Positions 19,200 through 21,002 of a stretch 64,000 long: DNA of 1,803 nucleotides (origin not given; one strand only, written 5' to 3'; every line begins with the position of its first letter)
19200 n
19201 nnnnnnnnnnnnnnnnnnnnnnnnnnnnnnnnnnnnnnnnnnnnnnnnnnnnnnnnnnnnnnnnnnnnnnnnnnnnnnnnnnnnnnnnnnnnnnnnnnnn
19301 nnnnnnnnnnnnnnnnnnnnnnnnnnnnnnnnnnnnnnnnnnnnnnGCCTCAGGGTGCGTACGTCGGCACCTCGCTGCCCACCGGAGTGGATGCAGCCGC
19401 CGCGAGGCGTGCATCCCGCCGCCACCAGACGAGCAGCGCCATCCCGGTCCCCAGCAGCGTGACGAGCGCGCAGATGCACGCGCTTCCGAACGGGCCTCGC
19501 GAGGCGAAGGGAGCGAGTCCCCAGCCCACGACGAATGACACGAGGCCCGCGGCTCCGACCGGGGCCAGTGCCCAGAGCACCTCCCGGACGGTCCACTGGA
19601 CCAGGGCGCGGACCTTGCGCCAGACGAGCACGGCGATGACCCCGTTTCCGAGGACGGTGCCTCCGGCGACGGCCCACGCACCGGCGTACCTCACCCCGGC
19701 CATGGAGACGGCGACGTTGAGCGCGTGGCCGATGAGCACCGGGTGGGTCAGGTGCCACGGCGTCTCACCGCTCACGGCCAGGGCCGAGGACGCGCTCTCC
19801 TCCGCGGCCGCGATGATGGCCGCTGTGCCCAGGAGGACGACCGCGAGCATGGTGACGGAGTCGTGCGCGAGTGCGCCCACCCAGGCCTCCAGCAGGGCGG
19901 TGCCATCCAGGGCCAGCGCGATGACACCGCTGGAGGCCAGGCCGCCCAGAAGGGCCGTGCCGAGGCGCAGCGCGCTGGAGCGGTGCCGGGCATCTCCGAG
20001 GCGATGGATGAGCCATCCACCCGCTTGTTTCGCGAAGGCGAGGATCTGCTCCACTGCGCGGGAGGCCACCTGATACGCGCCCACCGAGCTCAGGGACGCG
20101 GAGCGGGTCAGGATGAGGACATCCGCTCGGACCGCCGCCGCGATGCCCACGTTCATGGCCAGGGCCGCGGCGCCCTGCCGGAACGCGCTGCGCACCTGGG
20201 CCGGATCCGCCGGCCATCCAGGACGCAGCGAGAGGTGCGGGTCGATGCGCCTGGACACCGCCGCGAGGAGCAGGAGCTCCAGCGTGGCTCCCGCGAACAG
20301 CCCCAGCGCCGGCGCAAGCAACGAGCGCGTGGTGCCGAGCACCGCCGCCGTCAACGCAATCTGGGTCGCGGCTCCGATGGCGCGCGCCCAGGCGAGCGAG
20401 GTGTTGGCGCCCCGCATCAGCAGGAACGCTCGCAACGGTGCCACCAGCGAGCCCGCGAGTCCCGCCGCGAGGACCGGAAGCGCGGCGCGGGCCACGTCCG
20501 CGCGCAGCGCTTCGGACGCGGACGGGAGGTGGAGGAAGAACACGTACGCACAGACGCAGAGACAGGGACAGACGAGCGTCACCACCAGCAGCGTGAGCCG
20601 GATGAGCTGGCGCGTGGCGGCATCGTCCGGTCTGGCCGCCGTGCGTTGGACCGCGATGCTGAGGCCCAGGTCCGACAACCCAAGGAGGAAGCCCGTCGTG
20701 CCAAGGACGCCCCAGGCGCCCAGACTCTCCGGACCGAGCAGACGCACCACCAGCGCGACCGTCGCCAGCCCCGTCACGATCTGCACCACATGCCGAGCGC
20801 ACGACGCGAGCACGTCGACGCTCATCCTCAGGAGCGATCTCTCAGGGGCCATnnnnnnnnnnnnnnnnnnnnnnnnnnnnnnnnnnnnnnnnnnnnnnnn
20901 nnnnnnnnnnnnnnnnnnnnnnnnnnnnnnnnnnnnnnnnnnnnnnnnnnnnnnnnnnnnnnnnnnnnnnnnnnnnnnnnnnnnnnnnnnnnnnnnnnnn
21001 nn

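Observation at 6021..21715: Recurring palindromic operator-like motif GTCTC-N5-GAGAC in four intergenic regions of the EPS cluster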

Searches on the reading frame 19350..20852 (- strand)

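Call 14: search_protein_families(library=pfam, proteins=[window:19350-20852:-])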
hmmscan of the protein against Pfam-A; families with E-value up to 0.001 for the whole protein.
window:19350-20852:- (500 aa): 2 families
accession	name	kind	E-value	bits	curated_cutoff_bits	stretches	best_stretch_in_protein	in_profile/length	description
PF01943.22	Polysacc_synt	-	6.4e-10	39.3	28.2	1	23-267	11-251/274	Polysaccharide biosynthesis protein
PF13440.11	Polysacc_synt_3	-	6e-05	22.9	23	1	35-272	2-226/293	Polysaccharide biosynthesis protein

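Call 61: search_protein_families(library=ncbifam, proteins=[window:19350-20852:-], max_evalue=0.00001)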
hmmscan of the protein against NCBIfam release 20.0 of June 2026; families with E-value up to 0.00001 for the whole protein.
window:19350-20852:- (500 aa): 0 families
